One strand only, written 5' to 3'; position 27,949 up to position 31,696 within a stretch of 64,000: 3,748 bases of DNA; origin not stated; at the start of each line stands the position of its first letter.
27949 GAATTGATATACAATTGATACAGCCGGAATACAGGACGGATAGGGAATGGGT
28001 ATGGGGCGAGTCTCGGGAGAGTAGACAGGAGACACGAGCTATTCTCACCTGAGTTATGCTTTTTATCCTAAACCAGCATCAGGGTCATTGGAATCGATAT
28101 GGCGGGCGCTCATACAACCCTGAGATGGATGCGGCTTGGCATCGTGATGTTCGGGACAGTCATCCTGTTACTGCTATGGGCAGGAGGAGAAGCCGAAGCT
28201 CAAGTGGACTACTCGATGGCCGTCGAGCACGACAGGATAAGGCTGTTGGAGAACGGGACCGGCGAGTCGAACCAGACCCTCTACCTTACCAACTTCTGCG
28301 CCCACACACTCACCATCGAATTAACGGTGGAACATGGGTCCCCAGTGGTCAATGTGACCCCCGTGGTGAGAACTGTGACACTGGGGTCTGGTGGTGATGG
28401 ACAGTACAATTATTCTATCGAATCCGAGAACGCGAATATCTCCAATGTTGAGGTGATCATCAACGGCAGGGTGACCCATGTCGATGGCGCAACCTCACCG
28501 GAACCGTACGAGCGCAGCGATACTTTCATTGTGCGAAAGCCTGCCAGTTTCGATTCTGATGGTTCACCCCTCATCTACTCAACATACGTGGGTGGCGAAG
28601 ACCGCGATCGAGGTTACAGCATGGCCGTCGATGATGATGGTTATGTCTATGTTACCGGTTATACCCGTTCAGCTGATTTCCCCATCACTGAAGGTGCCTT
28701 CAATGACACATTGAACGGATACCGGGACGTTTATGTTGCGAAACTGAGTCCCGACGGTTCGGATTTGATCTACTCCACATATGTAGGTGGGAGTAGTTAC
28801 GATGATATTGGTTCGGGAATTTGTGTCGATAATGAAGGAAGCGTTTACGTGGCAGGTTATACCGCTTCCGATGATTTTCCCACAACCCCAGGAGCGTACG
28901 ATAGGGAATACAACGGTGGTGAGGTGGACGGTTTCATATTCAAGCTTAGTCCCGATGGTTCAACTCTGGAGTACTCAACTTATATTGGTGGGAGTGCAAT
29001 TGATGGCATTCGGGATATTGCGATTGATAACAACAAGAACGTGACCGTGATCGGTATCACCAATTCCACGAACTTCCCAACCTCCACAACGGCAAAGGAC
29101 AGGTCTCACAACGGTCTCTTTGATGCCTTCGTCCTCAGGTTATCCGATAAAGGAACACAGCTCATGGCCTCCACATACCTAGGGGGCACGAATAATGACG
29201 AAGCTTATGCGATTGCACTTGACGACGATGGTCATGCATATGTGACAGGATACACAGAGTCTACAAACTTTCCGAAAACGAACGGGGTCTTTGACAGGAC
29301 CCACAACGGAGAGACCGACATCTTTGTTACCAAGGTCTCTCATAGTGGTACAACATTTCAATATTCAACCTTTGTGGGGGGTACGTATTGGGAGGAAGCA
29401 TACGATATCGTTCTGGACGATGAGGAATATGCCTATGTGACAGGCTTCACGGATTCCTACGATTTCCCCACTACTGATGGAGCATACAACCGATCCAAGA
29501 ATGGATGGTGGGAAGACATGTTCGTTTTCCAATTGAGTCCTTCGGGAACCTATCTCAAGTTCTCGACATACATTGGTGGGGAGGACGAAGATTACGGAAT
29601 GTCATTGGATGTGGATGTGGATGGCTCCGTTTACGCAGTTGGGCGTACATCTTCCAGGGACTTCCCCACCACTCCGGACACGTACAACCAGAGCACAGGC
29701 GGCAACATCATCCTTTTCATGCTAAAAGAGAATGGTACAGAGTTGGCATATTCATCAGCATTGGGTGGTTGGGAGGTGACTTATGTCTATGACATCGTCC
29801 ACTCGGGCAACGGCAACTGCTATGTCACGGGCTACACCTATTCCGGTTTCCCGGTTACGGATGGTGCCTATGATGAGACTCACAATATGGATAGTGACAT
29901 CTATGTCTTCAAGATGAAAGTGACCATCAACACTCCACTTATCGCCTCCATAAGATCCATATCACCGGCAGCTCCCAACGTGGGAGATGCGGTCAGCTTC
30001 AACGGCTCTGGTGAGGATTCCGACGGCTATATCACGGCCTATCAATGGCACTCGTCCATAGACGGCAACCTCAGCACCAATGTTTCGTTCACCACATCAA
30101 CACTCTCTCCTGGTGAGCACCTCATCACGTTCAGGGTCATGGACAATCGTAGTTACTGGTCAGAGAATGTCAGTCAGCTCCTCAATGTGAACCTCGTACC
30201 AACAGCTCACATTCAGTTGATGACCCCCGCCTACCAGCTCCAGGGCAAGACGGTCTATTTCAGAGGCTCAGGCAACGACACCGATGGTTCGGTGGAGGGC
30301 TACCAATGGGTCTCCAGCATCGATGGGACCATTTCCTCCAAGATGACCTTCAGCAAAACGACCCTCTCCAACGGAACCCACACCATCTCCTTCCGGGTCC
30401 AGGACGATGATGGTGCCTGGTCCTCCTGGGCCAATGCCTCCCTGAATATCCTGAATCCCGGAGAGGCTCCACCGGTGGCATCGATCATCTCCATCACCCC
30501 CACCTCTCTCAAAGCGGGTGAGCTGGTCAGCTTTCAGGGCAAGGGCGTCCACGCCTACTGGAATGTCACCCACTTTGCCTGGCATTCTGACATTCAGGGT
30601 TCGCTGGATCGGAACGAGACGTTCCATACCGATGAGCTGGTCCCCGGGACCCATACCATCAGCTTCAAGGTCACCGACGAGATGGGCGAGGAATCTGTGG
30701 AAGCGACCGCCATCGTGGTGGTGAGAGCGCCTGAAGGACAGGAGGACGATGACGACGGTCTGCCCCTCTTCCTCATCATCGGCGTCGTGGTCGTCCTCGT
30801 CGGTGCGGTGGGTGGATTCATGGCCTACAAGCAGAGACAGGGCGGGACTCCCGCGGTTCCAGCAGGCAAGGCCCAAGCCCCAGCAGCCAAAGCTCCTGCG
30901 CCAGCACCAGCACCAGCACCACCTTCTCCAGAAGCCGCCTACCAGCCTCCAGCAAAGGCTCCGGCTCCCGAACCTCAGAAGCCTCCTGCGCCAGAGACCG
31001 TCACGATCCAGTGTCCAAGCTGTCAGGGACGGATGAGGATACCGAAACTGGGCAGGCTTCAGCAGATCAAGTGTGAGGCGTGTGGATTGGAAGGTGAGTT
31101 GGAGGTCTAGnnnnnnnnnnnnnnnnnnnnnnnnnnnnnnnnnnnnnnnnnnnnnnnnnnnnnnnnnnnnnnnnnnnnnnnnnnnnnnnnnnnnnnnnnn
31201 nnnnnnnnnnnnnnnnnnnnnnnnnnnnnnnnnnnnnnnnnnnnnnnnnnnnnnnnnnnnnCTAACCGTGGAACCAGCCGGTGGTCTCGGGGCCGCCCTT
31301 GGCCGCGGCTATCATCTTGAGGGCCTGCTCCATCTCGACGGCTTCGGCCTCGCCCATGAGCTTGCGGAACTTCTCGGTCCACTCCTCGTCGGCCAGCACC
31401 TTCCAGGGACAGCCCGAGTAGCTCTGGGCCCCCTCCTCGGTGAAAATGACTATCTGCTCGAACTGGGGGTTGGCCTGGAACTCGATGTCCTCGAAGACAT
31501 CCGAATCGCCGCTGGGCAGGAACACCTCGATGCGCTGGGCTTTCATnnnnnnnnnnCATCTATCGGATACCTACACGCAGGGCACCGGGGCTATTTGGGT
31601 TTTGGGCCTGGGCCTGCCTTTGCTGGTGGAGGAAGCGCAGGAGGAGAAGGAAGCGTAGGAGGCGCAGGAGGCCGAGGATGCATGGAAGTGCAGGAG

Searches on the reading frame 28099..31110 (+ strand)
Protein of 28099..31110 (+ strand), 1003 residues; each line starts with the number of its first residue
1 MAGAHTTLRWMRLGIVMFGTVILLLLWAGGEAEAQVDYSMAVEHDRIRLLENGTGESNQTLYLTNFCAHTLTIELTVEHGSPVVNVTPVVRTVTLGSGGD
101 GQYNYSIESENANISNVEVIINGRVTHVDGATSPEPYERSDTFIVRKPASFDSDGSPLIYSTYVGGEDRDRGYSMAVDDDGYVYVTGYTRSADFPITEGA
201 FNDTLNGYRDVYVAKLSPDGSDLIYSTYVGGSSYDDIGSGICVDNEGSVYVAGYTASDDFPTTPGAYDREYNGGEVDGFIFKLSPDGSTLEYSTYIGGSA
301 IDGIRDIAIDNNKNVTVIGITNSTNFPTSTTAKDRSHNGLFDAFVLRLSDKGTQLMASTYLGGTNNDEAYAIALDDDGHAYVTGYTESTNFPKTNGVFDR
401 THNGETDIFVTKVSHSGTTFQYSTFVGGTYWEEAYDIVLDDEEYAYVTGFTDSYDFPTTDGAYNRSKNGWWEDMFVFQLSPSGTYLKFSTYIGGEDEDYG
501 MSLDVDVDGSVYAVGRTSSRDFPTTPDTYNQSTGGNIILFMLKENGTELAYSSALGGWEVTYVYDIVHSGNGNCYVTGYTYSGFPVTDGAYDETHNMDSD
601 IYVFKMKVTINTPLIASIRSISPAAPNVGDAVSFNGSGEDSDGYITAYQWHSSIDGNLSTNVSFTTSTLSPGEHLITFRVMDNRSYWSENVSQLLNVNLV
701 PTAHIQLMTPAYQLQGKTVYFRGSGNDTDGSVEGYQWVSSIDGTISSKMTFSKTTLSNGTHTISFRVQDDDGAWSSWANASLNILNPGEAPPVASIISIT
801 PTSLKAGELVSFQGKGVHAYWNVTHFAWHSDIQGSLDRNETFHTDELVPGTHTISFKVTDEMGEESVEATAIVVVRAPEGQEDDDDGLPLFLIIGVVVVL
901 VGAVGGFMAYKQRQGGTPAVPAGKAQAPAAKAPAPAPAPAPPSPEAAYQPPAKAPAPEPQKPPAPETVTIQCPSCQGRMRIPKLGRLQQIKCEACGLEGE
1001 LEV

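Call 12: search_protein_families(library=pfam, proteins=[window:28099-31110:+])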
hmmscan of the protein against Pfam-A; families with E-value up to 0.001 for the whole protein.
window:28099-31110:+ (1003 aa): 4 families
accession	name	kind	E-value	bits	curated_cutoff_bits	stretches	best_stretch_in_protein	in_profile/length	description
PF06739.17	SBBP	-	1.2e-43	147.2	20.5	3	224-261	1-38/38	Beta-propeller repeat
PF00801.26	PKD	-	7.7e-13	48.7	23.5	2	628-685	13-70/80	PKD domain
PF18911.6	PKD_4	-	1.5e-11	44.6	27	1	714-776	15-77/85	PKD domain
PF22352.2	K319L-like_PKD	-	6.5e-07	29.7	27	0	630-685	12-74/84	K319L-like, PKD domain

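Call 31: list_cluster_members(proteins=[P0001, P0002, window:28099-31110:+])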
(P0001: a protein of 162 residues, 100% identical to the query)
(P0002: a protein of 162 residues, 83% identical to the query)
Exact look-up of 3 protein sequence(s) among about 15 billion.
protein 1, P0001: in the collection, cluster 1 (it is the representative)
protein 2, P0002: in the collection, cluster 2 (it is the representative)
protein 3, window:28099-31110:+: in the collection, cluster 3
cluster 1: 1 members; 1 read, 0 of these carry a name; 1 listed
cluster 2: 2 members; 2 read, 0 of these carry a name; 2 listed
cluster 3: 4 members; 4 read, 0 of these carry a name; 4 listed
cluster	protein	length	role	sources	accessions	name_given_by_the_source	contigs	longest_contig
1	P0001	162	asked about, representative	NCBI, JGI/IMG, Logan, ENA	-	-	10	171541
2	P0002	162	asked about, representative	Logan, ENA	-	-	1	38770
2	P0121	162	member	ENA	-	-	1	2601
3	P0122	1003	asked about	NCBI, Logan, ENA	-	-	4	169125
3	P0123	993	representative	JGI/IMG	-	-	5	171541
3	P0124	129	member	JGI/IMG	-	-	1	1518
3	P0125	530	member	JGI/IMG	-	-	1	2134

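Call 47: find_homologous_proteins(query=window:28099-31110:+, max_evalue=1e-20)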
Query window:28099-31110:+ (1003 aa): 7455 proteins with E <= 1e-20 among 8000 candidates; the best 120 are listed.
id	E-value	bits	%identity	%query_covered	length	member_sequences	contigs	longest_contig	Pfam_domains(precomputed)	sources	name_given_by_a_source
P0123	0.0e+0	2281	100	99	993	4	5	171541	PF22352.3,PF00801.27,PF06739.18,PF18911.7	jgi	-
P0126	0.0e+0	1110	60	85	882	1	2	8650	PF22352.3,PF00801.27,PF06739.18,PF18911.7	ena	-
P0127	0.0e+0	1070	45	44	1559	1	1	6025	PF02412.24,PF25778.2,PF06739.18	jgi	-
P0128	5.3e-294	996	54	85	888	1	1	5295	PF22352.3,PF00801.27,PF06739.18,PF18911.7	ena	-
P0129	2.6e-289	981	44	48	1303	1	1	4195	PF25778.2,PF06739.18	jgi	-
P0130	6.8e-275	933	40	70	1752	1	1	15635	PF07495.20,PF22352.3,PF00801.27,PF17957.8,PF25778.2,PF06739.18,PF19077.7,PF16967.12,PF18911.7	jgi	-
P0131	6.0e-270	916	41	52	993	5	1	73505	PF07494.18,PF18998.7,PF27985.1,PF01436.28,PF06739.18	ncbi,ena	-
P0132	2.0e-261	888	39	48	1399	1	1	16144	PF17164.11,PF25778.2,PF06739.18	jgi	jgi:hypothetical protein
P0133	2.4e-250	852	43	45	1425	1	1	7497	PF25778.2,PF06739.18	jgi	jgi:hypothetical protein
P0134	8.5e-241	820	40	55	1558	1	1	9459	PF25778.2,PF06739.18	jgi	jgi:hypothetical protein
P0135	1.1e-237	810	38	47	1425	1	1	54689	PF25778.2,PF06739.18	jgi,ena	-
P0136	1.1e-231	790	46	46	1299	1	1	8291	PF25778.2,PF06739.18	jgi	jgi:hypothetical protein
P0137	2.5e-230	785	45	48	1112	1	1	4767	PF17164.11,PF23459.2,PF25778.2,PF06739.18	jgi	jgi:hypothetical protein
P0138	1.3e-228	780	38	47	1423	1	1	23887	PF25778.2,PF06739.18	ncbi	-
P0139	7.3e-226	771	41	48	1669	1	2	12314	PF07679.23,PF19408.6,PF13895.13,PF13927.13,PF25778.2,PF06739.18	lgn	-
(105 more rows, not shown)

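Call 48: find_encoding_contigs(protein=P0126, flank=10000, max_places=3)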
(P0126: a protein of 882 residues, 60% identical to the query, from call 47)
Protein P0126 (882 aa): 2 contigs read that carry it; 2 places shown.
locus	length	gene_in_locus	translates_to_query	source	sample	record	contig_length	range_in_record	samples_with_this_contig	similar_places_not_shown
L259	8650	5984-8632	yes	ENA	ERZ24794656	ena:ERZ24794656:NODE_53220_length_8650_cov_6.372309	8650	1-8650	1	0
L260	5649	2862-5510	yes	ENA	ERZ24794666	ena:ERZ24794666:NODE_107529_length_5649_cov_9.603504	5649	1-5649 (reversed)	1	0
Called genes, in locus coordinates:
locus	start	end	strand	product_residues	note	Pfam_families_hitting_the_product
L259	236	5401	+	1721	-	PF18884:TSP3_bac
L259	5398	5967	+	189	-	-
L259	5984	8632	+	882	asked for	PF06739:SBBP (weak), PF00801:PKD (faint), PF06739:SBBP (weak), PF18911:PKD_4 (faint), PF22352:K319L-like_PKD (faint)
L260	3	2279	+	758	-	?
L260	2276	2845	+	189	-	-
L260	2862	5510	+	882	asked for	PF06739:SBBP (weak), PF00801:PKD (faint), PF06739:SBBP (weak), PF18911:PKD_4 (faint), PF22352:K319L-like_PKD (faint)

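Call 51: find_encoding_contigs(protein=P0128, flank=10000, max_places=3)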
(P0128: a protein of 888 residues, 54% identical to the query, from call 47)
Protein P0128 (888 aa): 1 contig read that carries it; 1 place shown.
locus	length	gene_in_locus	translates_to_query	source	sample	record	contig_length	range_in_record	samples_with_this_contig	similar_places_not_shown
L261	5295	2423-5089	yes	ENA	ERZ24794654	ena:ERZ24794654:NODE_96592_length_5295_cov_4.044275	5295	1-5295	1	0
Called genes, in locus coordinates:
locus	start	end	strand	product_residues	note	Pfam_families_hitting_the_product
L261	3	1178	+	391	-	?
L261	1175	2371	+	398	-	-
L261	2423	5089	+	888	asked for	PF06739:SBBP, PF18911:PKD_4 (faint), PF22352:K319L-like_PKD (faint), PF00801:PKD (weak)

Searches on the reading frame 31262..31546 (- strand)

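Call 54: search_protein_families(library=ncbifam, proteins=[window:31262-31546:-], max_evalue=0.00001)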
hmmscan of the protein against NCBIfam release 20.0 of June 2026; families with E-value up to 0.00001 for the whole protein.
window:31262-31546:- (94 aa): 0 families

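Call 71: search_protein_families(library=pfam, proteins=[window:31262-31546:-], max_evalue=0.1)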
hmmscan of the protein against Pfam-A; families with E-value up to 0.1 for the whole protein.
window:31262-31546:- (94 aa): 1 family
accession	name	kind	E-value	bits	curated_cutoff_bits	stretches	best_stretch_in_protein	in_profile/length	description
PF22015.1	OSBS_N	-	0.0088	16.2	27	1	46-80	39-73/78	O-succinylbenzoate synthase, N-terminal domain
